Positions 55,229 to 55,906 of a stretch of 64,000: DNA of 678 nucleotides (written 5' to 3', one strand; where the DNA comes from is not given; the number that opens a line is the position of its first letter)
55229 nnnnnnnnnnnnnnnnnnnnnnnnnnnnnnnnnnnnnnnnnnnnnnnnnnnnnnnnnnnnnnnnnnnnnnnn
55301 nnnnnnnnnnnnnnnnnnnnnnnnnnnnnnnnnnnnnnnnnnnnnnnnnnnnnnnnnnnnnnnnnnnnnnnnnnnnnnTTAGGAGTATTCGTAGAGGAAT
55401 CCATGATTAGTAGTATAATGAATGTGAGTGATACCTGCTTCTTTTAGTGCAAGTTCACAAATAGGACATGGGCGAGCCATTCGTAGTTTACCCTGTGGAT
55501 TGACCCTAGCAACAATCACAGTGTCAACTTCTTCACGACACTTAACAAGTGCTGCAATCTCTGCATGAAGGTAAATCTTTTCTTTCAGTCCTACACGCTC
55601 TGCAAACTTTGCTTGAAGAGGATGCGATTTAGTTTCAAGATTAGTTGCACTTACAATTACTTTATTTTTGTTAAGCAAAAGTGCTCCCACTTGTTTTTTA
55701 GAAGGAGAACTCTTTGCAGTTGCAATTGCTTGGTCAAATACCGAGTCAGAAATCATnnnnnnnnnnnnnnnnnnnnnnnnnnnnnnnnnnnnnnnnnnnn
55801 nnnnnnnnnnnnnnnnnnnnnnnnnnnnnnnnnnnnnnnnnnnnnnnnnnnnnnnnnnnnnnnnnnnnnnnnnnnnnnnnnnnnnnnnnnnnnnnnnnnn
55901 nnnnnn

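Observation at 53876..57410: Contiguous RNA-repair cassette in which T4 Pnkp is split into separate kinase and phosphatase genes with a CDA-fold deaminase inserted between them, flanked by two different RNA ligases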

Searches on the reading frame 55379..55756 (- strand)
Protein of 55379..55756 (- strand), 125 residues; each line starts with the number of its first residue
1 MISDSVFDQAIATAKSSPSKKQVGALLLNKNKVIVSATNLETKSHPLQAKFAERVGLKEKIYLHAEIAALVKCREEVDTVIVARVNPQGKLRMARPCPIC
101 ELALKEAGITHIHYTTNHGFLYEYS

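Call 3: search_protein_families(library=pfam, proteins=[window:55379-55756:-], max_evalue=0.01)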
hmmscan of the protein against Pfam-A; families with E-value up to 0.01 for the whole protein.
window:55379-55756:- (125 aa): 2 families
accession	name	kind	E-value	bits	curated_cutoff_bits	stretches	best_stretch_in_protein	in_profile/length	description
PF00383.29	dCMP_cyt_deam_1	-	5.1e-10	39.6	25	1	6-114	7-100/102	Cytidine and deoxycytidylate deaminase zinc-binding region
PF14437.12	MafB19-deam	-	0.00021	21.7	27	1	12-117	14-102/142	MafB19-like deaminase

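Call 4: search_protein_families(library=phrogs, proteins=[window:55379-55756:-], max_evalue=0.001)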
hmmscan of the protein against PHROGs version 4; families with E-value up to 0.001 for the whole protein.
window:55379-55756:- (125 aa): 2 families
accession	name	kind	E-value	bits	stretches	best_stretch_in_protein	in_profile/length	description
phrog_174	-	DNA, RNA and nucleotide metabolism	1.8e-19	71.6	1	8-118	122-227/384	dCMP deaminase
phrog_18355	-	DNA, RNA and nucleotide metabolism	1.7e-07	32.2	1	63-118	3-51/52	deoxycytidinylate deaminase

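Call 13: search_solved_structures(query=window:55379-55756:-, max_evalue=0.01, show_alignments=2)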
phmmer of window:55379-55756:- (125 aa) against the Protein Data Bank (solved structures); distinct sequences matched with E-value up to 0.01: 0.

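Call 15: search_dna_similar(query=window:55379-55756:-, collection=phages, mode=protein, max_rows=40, max_evalue=0.001)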
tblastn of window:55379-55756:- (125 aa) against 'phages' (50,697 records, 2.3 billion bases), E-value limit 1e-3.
Records with a match: 287; places in all: 288; records where one place covers at least 80% of the query: 255.
Best place of each record, by identity: 80-90% 2; 60-80% 2; <60% 283.
By first word of the organism name: Streptomyces 79; Synechococcus 57; Pseudomonas 47; Escherichia 33; Aeromonas 15; Klebsiella 10; Erwinia 8; Salmonella 8; Xanthomonas 5; Yersinia 4; and 14 more.
By host as written in the record: - 60; Streptomyces griseus ATCC 10137 34; Streptomyces lividans JI 1326 26; Pseudomonas aeruginosa 23; Escherichia coli 10; Pseudomonas aeruginosa PAO1 8; Aeromonas hydrophila 6; Synechococcus sp. WH 7803 5; and 68 more.
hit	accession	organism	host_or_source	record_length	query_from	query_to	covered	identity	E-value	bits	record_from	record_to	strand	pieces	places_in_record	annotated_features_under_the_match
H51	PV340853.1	Synechococcus phage Sf-CH8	Synechococcus sp. WH8102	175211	1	123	98%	81.3%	7e-64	214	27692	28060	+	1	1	CMP/dCMP-type deaminase domain-containing protein | 2OG-Fe(II) oxygenase | hypothetical protein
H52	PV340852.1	Synechococcus phage Sf-CH5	Synechococcus sp. WH8102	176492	1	123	98%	81.3%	7e-64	214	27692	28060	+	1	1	CMP/dCMP-type deaminase domain-containing protein | 2OG-Fe(II) oxygenase | hypothetical protein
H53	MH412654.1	Synechococcus phage S-T4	Synechococcus sp. WH 7803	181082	1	125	100%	72.4%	9e-57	194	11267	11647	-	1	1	hypothetical protein (x2)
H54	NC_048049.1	Synechococcus phage S-T4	Synechococcus sp. WH 7803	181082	1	125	100%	72.4%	9e-57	194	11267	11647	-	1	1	2OG-Fe(II) oxygenase | DNA endonuclease V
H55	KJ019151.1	Synechococcus phage ACG-2014f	-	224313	10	124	92%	58.5%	1e-40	148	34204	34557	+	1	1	dCMP deaminase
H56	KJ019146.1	Synechococcus phage ACG-2014f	-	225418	10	124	92%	58.5%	1e-40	148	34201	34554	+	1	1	dCMP deaminase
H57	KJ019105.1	Synechococcus phage ACG-2014f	-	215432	10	124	92%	58.5%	2e-40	147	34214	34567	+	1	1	dCMP deaminase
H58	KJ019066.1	Synechococcus phage ACG-2014f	-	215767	10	124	92%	58.5%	2e-40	147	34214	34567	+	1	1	dCMP deaminase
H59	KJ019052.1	Synechococcus phage ACG-2014f_Syn7803C7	-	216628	10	124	92%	58.5%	2e-40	147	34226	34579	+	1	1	dCMP deaminase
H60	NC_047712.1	Synechococcus phage ACG-2014f_Syn7803C7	-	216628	10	124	92%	58.5%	2e-40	147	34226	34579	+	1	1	dCMP deaminase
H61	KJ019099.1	Synechococcus phage ACG-2014f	-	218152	10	124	92%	58.5%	2e-40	147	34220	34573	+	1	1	dCMP deaminase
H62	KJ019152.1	Synechococcus phage ACG-2014f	-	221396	10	124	92%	58.5%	2e-40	147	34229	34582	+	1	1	dCMP deaminase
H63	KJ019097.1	Synechococcus phage ACG-2014f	-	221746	10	124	92%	58.5%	2e-40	147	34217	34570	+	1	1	dCMP deaminase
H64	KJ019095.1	Synechococcus phage ACG-2014f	-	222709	10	124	92%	58.5%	2e-40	147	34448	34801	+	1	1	dCMP deaminase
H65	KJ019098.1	Synechococcus phage ACG-2014f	-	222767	10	124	92%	58.5%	2e-40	147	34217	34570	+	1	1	dCMP deaminase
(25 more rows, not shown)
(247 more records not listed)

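Call 19: get_annotated_region(hit=H51, flank=5000)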
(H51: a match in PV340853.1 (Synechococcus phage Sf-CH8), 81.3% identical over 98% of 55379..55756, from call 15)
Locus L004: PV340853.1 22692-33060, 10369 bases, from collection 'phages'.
description: Synechococcus phage Sf-CH8, complete genome.
organism: Synechococcus phage Sf-CH8 (NCBI taxid 3413216)
taxonomy: Viruses
host: Synechococcus sp. WH8102; source: Petrosia ficiformis pink cortex; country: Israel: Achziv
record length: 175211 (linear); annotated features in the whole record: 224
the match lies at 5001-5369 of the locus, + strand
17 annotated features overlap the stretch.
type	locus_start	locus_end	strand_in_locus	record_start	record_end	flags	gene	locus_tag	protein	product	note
CDS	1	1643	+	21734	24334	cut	-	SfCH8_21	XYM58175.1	tail protein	-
CDS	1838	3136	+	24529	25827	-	-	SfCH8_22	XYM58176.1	hypothetical protein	-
CDS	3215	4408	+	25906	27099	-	-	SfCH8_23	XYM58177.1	helicase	-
CDS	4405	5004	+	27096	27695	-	-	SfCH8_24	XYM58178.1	hypothetical protein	-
CDS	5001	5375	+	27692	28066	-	-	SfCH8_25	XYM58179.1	CMP/dCMP-type deaminase domain-containing protein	-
CDS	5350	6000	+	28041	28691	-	-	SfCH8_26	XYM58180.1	2OG-Fe(II) oxygenase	-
CDS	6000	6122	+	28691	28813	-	-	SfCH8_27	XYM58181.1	hypothetical protein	-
CDS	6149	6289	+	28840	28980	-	-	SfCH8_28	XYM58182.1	hypothetical protein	-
CDS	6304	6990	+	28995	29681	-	-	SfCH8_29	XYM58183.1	2OG-Fe(II) oxygenase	-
CDS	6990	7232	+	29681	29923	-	-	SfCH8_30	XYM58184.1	hypothetical protein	-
CDS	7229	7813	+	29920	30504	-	-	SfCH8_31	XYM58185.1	2OG-Fe(II) oxygenase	-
CDS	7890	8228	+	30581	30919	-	-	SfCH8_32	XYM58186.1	hypothetical protein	-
CDS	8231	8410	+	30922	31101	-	-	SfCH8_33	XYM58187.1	hypothetical protein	-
CDS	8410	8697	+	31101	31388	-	-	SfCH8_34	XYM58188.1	hypothetical protein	-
CDS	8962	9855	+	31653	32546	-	-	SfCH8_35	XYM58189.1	hypothetical protein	-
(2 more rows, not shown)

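Call 21: get_annotated_region(hit=H54, flank=5000)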
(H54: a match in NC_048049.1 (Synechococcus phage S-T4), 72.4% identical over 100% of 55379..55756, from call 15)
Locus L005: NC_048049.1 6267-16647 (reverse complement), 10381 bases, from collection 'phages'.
description: Synechococcus phage S-T4, complete genome.
organism: Synechococcus phage S-T4 (NCBI taxid 2268578)
taxonomy: Viruses; Duplodnaviria; Heunggongvirae; Uroviricota; Caudoviricetes; Kyanoviridae; Tamkungvirus; Tamkungvirus ST4
host: Synechococcus sp. WH 7803; source: -; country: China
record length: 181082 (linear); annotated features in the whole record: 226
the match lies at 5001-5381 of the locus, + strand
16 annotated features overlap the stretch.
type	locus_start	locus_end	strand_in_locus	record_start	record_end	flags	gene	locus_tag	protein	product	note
CDS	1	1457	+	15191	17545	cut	-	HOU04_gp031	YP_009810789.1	tail protein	-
CDS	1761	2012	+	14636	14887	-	-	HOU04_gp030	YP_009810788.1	hypothetical protein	-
CDS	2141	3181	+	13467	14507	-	-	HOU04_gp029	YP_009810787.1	hypothetical protein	-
CDS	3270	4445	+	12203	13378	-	-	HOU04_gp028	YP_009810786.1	DNA helicase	-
CDS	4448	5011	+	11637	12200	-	-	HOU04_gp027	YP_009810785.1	DNA endonuclease V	-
CDS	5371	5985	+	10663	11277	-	-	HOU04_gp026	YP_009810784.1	2OG-Fe(II) oxygenase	-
CDS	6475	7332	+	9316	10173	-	-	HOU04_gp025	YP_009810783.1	ferrochelatase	-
CDS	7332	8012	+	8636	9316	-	-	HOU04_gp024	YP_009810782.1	2OG-Fe(II) oxygenase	-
CDS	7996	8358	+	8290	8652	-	-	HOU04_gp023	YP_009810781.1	hypothetical protein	-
CDS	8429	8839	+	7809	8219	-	-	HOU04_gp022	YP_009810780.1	hypothetical protein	-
CDS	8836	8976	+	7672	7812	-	-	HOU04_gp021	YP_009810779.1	hypothetical protein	-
CDS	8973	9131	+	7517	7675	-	-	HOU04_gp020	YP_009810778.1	hypothetical protein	-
CDS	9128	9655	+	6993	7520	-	-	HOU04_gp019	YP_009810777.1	hypothetical protein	-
CDS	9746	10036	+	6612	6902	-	-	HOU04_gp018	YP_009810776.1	hypothetical protein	-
CDS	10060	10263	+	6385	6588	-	-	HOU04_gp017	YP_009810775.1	hypothetical protein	-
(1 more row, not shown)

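Call 23: search_dna_similar(query=window:55379-55756:-, collection=phages, mode=protein, max_rows=60, max_evalue=0.001, rows=spread)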
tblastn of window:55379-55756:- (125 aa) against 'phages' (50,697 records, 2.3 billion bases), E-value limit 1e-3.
Records with a match: 287; places in all: 288; records where one place covers at least 80% of the query: 255.
Best place of each record, by identity: 80-90% 2; 60-80% 2; <60% 283.
By first word of the organism name: Streptomyces 79; Synechococcus 57; Pseudomonas 47; Escherichia 33; Aeromonas 15; Klebsiella 10; Erwinia 8; Salmonella 8; Xanthomonas 5; Yersinia 4; and 14 more.
By host as written in the record: - 60; Streptomyces griseus ATCC 10137 34; Streptomyces lividans JI 1326 26; Pseudomonas aeruginosa 23; Escherichia coli 10; Pseudomonas aeruginosa PAO1 8; Aeromonas hydrophila 6; Synechococcus sp. WH 7803 5; and 68 more.
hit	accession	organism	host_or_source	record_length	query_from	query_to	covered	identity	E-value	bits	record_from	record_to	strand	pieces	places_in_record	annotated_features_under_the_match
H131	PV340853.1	Synechococcus phage Sf-CH8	Synechococcus sp. WH8102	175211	1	123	98%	81.3%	7e-64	214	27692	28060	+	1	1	CMP/dCMP-type deaminase domain-containing protein | 2OG-Fe(II) oxygenase | hypothetical protein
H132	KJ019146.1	Synechococcus phage ACG-2014f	-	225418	10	124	92%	58.5%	1e-40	148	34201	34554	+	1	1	dCMP deaminase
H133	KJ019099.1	Synechococcus phage ACG-2014f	-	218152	10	124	92%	58.5%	2e-40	147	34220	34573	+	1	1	dCMP deaminase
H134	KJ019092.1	Synechococcus phage ACG-2014f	-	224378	10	124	92%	58.5%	2e-40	147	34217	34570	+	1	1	dCMP deaminase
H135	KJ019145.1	Synechococcus phage ACG-2014f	-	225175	10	124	92%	58.5%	2e-40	147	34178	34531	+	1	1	dCMP deaminase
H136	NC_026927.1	Synechococcus phage ACG-2014f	-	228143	10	124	92%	58.5%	2e-40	147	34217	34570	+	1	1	dCMP deaminase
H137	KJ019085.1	Synechococcus phage ACG-2014f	-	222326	10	124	92%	58.5%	2e-40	147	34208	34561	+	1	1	dCMP deaminase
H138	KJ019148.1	Synechococcus phage ACG-2014f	-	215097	10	124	92%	57.6%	5e-40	146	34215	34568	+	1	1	dCMP deaminase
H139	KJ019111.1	Synechococcus phage ACG-2014f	-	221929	10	124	92%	57.6%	5e-40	146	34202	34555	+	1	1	dCMP deaminase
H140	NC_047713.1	Synechococcus phage ACG-2014f_Syn7803C8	-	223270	10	124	92%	57.6%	5e-40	146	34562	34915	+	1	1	dCMP deaminase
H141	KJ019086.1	Synechococcus phage ACG-2014f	-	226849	10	124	92%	57.6%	5e-40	146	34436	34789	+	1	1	dCMP deaminase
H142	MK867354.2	Synechococcus phage S-SCSM1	Synechococcus sp. WH 7803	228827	1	124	99%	52.0%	2e-35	133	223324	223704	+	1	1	dCMP deaminase | hypothetical protein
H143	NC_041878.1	Pectobacterium phage vB_PcaM_CBB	Pectobacterium carotovorum subsp. ...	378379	21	124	83%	44.2%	2e-17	82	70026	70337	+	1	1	dCMP deaminase | hypothetical protein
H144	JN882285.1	Cronobacter phage vB_CsaM_GAP32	Cronobacter sakazakii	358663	21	115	76%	46.3%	2e-17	82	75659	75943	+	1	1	dCMP deaminase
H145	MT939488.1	Erwinia phage pEa_SNUABM_50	Erwinia amylovora SNUABM_01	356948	15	115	81%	43.3%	2e-18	85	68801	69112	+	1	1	putative dCMP deaminase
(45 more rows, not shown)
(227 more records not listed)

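Call 46: search_protein_families(library=ncbifam, proteins=[window:55379-55756:-], max_evalue=0.01)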
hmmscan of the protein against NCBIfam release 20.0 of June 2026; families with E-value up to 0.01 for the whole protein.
window:55379-55756:- (125 aa): 3 families
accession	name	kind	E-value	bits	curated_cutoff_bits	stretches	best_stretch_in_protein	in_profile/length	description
TIGR01354.1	cyt_deam_tetra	equivalog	5.8e-06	26.6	113.65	1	9-108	9-93/126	cytidine deaminase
NF009076.0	PRK12411.1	equivalog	0.0041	17.1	216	0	13-59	16-61/132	cytidine deaminase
NF004064.0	PRK05578.1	equivalog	0.0064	16.6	74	0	11-58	17-63/130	cytidine deaminase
